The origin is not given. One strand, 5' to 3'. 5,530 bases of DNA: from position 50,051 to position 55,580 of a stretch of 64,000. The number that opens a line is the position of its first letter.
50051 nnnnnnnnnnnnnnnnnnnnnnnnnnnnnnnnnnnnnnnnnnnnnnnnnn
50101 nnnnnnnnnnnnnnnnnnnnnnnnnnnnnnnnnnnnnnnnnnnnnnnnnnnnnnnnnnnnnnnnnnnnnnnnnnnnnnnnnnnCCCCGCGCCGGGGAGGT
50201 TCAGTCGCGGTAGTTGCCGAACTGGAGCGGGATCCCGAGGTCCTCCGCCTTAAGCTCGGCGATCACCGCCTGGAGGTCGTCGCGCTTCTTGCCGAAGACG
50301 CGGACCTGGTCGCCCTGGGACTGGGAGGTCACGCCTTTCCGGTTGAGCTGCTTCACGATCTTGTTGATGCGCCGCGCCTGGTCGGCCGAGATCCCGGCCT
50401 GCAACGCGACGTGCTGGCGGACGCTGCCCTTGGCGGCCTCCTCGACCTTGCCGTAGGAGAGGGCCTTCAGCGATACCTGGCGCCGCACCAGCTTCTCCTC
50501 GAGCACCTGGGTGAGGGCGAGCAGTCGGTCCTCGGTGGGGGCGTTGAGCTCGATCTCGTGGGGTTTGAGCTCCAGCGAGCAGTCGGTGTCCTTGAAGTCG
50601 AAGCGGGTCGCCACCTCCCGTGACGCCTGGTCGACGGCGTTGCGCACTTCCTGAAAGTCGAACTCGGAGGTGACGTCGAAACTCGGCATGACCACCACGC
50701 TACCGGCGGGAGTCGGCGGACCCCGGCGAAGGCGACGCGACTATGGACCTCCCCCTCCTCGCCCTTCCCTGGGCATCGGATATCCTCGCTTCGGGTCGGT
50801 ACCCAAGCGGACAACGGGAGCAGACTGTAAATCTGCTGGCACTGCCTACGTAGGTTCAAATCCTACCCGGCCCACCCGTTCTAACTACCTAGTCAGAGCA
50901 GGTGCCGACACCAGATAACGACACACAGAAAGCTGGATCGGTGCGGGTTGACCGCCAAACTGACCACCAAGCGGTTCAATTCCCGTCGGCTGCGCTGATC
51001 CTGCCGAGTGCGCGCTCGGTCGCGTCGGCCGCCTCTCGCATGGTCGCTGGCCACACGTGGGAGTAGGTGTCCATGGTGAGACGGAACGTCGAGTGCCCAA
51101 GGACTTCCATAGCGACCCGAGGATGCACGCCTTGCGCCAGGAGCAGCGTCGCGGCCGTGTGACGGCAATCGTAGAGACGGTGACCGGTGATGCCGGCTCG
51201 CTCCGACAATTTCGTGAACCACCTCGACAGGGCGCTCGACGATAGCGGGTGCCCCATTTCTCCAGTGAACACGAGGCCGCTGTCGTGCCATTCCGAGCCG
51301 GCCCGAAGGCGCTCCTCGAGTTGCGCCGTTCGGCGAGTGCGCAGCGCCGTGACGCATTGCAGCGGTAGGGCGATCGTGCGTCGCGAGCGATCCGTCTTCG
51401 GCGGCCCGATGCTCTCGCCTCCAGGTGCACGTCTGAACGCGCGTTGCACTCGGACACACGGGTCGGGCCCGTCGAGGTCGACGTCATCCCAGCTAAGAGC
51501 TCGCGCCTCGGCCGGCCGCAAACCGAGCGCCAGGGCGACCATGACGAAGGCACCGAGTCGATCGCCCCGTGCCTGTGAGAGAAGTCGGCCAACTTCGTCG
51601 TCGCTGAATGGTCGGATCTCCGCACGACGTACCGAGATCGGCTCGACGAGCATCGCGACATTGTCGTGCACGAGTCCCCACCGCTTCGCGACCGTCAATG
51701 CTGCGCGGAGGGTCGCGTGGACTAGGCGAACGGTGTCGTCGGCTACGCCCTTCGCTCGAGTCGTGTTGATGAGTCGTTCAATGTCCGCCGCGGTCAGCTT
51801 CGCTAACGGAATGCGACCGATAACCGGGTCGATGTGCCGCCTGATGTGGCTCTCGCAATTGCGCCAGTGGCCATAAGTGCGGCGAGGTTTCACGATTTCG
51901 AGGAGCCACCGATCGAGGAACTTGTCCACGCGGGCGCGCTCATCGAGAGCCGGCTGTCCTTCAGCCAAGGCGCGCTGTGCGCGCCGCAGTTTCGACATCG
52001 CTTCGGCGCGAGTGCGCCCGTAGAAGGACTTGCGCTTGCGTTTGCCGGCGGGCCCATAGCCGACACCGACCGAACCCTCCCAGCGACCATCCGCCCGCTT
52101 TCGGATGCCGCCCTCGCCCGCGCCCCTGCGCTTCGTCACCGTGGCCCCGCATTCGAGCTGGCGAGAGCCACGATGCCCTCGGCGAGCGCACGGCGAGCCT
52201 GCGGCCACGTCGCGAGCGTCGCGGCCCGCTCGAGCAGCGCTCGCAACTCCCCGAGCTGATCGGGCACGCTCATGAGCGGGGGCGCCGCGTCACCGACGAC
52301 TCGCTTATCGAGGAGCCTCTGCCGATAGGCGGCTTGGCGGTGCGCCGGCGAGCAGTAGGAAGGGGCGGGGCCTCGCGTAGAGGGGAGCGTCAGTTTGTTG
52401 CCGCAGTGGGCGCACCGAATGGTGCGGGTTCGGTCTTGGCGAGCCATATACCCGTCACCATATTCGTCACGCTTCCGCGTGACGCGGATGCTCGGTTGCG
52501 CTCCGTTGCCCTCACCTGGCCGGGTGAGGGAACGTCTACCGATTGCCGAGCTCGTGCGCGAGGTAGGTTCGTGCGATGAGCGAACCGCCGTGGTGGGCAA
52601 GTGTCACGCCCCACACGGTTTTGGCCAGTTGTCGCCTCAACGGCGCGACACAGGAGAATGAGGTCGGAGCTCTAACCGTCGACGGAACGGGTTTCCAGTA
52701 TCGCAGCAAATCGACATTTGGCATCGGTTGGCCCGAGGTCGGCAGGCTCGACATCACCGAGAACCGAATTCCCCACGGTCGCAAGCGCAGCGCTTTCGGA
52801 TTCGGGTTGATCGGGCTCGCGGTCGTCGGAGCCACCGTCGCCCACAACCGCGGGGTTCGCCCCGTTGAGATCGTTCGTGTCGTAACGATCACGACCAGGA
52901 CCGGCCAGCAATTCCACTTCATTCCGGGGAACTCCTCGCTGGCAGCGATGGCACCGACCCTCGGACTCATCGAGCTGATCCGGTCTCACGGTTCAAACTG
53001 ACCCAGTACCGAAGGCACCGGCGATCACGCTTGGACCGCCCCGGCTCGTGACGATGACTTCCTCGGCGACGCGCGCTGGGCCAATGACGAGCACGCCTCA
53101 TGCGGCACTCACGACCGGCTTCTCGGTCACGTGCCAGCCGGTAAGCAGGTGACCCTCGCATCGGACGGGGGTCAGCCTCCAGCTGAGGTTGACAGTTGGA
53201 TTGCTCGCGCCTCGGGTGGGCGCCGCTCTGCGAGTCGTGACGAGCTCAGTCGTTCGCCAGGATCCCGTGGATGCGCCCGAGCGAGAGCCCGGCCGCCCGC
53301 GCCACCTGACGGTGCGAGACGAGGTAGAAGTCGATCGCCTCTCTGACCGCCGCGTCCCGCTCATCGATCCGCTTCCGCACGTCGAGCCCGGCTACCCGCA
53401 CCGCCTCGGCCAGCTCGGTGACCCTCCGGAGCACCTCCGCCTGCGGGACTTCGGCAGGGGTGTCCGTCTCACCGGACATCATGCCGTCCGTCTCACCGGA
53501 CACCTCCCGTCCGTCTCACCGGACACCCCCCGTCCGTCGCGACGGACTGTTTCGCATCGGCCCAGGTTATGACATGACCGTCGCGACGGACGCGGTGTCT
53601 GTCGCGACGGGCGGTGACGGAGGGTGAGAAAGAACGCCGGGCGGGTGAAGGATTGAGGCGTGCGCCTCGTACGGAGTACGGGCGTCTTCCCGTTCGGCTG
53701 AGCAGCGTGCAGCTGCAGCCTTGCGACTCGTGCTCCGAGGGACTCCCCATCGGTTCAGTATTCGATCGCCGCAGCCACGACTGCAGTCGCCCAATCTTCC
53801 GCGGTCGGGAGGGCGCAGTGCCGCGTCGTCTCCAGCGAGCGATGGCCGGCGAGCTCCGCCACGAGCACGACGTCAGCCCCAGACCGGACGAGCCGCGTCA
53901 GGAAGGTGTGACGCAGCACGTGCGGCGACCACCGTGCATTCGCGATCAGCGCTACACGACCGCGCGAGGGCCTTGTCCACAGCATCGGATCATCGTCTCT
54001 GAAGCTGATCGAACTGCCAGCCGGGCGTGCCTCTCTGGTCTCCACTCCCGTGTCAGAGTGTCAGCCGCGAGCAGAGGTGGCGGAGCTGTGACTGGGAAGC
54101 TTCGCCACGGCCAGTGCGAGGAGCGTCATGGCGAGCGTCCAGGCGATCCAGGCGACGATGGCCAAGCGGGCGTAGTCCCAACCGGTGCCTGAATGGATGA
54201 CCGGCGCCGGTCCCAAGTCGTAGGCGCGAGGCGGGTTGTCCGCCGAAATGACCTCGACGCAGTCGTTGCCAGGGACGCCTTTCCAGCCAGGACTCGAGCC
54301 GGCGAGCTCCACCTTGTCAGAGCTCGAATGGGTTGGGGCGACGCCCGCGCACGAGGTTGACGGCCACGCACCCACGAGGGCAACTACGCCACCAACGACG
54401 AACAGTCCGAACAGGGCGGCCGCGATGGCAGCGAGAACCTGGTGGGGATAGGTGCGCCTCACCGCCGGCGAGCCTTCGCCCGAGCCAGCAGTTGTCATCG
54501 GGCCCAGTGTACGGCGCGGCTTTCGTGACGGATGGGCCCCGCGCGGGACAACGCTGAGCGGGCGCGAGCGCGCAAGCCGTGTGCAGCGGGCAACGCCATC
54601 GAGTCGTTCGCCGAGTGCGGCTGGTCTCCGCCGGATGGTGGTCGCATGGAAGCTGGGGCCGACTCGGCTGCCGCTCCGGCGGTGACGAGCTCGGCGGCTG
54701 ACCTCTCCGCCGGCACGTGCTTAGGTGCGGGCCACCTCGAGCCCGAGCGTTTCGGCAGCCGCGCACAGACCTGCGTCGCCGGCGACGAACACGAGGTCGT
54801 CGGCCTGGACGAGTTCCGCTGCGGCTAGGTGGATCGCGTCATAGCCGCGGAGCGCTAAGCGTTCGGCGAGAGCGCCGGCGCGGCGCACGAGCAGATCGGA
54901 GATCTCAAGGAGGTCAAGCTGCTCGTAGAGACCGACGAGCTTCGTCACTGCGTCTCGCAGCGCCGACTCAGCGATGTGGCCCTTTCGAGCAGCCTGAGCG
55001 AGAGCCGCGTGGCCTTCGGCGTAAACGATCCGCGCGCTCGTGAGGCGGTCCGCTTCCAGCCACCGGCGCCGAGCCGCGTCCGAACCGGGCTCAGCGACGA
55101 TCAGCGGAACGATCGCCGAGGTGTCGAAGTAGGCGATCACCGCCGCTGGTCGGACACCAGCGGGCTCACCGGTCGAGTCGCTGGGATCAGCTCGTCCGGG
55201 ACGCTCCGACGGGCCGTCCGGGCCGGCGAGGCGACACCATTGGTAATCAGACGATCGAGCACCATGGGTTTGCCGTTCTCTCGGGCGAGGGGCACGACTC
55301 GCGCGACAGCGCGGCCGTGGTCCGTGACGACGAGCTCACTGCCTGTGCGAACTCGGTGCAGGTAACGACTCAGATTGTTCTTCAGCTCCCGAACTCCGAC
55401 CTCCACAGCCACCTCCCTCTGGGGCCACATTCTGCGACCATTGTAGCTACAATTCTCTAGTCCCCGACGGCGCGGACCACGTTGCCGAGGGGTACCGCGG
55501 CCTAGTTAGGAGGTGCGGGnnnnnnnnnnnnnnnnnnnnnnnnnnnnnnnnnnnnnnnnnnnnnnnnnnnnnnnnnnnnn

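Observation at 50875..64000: tRNA-Tyr-anchored island with its own primase / ATPase / iteron replication module (satellite- or AICE-like replicon)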

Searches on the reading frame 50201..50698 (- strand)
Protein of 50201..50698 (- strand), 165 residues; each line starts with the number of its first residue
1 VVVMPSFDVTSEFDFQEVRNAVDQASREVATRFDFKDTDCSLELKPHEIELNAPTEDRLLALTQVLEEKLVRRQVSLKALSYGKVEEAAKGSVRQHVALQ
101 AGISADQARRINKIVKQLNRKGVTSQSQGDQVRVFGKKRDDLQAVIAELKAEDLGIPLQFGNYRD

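Call 21: search_protein_families(library=pfam, proteins=[window:50201-50698:-], max_evalue=0.01)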
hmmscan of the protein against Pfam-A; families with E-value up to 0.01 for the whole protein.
window:50201-50698:- (165 aa): 1 family
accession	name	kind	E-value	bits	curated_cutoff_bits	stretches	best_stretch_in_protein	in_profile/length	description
PF04461.18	DUF520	-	9.4e-58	195.3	23.2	1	5-164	1-161/161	Protein of unknown function (DUF520)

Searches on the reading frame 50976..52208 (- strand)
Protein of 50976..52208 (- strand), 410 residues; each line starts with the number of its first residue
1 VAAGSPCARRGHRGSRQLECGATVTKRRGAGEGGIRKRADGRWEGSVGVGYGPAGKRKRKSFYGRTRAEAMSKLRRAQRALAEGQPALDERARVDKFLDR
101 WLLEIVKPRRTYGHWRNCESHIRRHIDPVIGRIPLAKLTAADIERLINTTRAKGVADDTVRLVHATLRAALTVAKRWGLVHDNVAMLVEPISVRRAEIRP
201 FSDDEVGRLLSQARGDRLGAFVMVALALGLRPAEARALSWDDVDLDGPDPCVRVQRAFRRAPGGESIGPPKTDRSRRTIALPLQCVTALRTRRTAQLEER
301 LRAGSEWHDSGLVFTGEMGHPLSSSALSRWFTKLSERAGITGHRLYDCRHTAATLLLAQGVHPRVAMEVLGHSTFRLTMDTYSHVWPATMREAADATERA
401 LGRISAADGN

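Call 7: search_protein_families(library=pfam, proteins=[window:50976-52208:-], max_evalue=0.01)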
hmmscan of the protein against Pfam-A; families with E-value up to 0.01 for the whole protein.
window:50976-52208:- (410 aa): 3 families
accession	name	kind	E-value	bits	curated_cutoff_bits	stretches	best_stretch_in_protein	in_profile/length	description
PF00589.27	Phage_integrase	-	4.1e-19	69.4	27.1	1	204-385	6-168/172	Phage integrase family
PF14659.12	Phage_int_SAM_3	-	3.7e-08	33.9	22.6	1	96-148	4-55/58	Phage integrase, N-terminal SAM-like domain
PF22022.2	Phage_int_M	-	0.0012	19.4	27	1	101-185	8-90/96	Phage integrase central domain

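Call 8: search_protein_families(library=phrogs, proteins=[window:50976-52208:-], max_evalue=0.001)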
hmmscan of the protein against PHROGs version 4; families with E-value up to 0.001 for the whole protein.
window:50976-52208:- (410 aa): 6 families
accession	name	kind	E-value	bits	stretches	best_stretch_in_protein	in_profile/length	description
phrog_1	-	integration and excision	1.8e-73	249.8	1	35-405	116-455/611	integrase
phrog_216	-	integration and excision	2.4e-26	93.6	1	161-401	16-240/301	integrase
phrog_7685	-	integration and excision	2.3e-12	48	1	306-398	146-236/240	integrase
phrog_26960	-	unknown function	8.4e-11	43.3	1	33-168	9-144/146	-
phrog_16880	-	DNA, RNA and nucleotide metabolism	1.7e-07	32.3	1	24-85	88-150/162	endonuclease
phrog_23783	-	integration and excision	0.00043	21.3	1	96-193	64-157/162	integrase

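Call 9: search_protein_families(library=ncbifam, proteins=[window:50976-52208:-], max_evalue=0.01)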
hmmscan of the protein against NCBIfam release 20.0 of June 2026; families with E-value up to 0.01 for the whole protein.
window:50976-52208:- (410 aa): 7 families
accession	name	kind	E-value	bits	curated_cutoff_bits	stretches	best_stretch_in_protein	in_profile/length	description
NF040815.2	recomb_XerA_Arch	equivalog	8.3e-16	58.3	220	2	307-392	176-261/263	site-specific tyrosine recombinase/integron integrase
TIGR02224.1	recomb_XerC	equivalog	9.1e-14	51.5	335.15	1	134-392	40-284/295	tyrosine recombinase XerC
TIGR02225.1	recomb_XerD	equivalog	9.1e-13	48.2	329.6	1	134-394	37-283/290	site-specific tyrosine recombinase XerD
NF001399.0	PRK00283.1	subfamily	1.2e-11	44.4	279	1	90-394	5-292/300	tyrosine recombinase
TIGR02249.1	integrase_gron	subfamily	2.1e-05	24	265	1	320-386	235-301/315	integron integrase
NF003462.0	PRK05084.1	equivalog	0.00076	18.3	267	1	319-398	280-357/360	tyrosine recombinase XerS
NF011946.0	PRK15417.1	equivalog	0.00078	18.7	435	1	321-386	251-316/337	integron integrase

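Call 55: search_protein_families(library=padloc, proteins=[window:50976-52208:-], max_evalue=0.01)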
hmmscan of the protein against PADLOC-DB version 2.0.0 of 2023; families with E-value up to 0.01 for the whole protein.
window:50976-52208:- (410 aa): 0 families

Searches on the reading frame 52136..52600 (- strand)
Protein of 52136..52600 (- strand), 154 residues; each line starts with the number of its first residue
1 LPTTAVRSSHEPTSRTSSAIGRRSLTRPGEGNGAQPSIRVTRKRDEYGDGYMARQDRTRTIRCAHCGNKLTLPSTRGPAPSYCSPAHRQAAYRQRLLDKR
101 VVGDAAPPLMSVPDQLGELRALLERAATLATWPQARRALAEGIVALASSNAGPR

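Call 7: search_protein_families(library=pfam, proteins=[window:52136-52600:-], max_evalue=0.01)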
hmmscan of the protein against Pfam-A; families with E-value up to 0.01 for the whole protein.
window:52136-52600:- (154 aa): 0 families

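Call 8: search_protein_families(library=phrogs, proteins=[window:52136-52600:-], max_evalue=0.001)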
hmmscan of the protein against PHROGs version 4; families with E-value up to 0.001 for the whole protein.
window:52136-52600:- (154 aa): 1 family
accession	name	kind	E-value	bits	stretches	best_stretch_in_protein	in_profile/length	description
phrog_16925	-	unknown function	7.6e-05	23.9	1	60-101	5-45/151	-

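Call 9: search_protein_families(library=ncbifam, proteins=[window:52136-52600:-], max_evalue=0.01)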
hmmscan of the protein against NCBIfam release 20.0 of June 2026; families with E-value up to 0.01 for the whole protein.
window:52136-52600:- (154 aa): 0 families

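Call 55: search_protein_families(library=padloc, proteins=[window:52136-52600:-], max_evalue=0.01)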
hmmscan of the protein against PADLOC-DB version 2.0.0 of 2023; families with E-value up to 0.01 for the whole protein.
window:52136-52600:- (154 aa): 0 families

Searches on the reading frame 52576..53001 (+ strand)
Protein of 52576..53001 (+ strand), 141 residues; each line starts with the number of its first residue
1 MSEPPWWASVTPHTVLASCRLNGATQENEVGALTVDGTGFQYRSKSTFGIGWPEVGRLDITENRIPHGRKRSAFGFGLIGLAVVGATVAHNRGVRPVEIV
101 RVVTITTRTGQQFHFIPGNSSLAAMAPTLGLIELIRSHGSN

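Call 7: search_protein_families(library=pfam, proteins=[window:52576-53001:+], max_evalue=0.01)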
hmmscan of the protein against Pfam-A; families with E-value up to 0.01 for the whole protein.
window:52576-53001:+ (141 aa): 0 families

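Call 8: search_protein_families(library=phrogs, proteins=[window:52576-53001:+], max_evalue=0.001)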
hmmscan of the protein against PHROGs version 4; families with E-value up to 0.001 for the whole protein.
window:52576-53001:+ (141 aa): 0 families

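Call 9: search_protein_families(library=ncbifam, proteins=[window:52576-53001:+], max_evalue=0.01)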
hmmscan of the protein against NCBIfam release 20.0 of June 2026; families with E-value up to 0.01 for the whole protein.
window:52576-53001:+ (141 aa): 0 families

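Call 55: search_protein_families(library=padloc, proteins=[window:52576-53001:+], max_evalue=0.01)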
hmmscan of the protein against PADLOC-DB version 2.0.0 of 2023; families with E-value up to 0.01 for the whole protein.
window:52576-53001:+ (141 aa): 0 families

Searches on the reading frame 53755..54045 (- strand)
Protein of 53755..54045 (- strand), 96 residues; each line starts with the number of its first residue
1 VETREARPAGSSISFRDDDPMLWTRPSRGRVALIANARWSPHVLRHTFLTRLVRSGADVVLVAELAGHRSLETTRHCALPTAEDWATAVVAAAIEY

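Call 21: search_protein_families(library=pfam, proteins=[window:53755-54045:-], max_evalue=0.01)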
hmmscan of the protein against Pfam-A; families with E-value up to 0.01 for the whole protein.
window:53755-54045:- (96 aa): 1 family
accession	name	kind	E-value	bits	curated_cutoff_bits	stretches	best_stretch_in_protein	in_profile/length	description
PF00589.27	Phage_integrase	-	6.2e-11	42.8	27.1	1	37-76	125-164/172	Phage integrase family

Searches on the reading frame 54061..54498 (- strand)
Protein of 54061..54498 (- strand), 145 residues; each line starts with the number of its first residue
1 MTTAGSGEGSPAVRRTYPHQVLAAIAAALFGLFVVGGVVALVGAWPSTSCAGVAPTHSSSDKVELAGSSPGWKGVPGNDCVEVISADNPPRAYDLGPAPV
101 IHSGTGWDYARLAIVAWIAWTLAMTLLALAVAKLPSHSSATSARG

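Call 7: search_protein_families(library=pfam, proteins=[window:54061-54498:-], max_evalue=0.01)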
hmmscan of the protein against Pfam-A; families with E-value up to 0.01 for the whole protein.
window:54061-54498:- (145 aa): 0 families

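Call 8: search_protein_families(library=phrogs, proteins=[window:54061-54498:-], max_evalue=0.001)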
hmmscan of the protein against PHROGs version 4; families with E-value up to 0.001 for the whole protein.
window:54061-54498:- (145 aa): 0 families

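Call 9: search_protein_families(library=ncbifam, proteins=[window:54061-54498:-], max_evalue=0.01)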
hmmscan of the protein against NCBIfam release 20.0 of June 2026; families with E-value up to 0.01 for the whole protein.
window:54061-54498:- (145 aa): 0 families

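Call 55: search_protein_families(library=padloc, proteins=[window:54061-54498:-], max_evalue=0.01)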
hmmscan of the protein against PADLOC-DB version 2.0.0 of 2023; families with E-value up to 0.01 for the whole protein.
window:54061-54498:- (145 aa): 0 families

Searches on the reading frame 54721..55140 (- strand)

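Call 21: search_protein_families(library=pfam, proteins=[window:54721-55140:-], max_evalue=0.01)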
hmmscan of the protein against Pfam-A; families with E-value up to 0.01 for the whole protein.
window:54721-55140:- (139 aa): 1 family
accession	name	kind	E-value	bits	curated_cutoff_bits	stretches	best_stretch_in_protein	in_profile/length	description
PF01850.27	PIN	-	1.5e-09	38.9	23.6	1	4-126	2-115/120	PIN domain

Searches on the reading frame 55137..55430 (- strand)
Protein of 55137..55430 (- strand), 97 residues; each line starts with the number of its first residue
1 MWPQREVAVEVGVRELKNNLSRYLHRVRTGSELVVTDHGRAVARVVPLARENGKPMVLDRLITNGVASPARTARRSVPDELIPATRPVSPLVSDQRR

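Call 21: search_protein_families(library=pfam, proteins=[window:55137-55430:-], max_evalue=0.01)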
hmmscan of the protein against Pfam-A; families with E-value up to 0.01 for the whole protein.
window:55137-55430:- (97 aa): 1 family
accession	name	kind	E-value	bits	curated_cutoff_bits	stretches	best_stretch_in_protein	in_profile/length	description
PF02604.26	PhdYeFM_antitox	-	1.2e-09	38.2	29.8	1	11-48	4-42/74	Antitoxin Phd_YefM, type II toxin-antitoxin system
